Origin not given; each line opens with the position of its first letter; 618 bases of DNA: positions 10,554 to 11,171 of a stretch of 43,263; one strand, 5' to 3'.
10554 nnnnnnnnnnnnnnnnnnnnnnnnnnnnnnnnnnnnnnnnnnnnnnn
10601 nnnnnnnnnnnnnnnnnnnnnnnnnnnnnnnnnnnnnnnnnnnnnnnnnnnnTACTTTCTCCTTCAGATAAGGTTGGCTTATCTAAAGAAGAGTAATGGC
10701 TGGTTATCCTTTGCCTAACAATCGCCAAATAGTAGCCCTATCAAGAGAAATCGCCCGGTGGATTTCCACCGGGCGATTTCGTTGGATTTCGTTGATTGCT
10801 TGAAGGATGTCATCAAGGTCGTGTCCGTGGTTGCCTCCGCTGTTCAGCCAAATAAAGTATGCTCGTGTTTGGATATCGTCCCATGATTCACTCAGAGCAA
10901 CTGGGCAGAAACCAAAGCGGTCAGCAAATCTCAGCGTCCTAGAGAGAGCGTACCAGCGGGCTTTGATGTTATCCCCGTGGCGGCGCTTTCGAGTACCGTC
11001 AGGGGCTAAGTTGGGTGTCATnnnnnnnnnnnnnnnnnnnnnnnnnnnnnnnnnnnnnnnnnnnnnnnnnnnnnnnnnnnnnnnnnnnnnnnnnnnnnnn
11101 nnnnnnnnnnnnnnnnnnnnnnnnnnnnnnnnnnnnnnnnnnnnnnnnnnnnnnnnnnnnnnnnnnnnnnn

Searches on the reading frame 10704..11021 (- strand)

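Call 46: search_protein_families(library=pfam, proteins=[window:10704-11021:-], max_evalue=0.01)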
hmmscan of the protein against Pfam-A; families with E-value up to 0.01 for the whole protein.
window:10704-11021:- (105 aa): 1 family
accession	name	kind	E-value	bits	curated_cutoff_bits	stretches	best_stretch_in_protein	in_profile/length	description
PF11154.13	DUF2934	-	6.5e-07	29.3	22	1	46-79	2-35/37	Protein of unknown function (DUF2934)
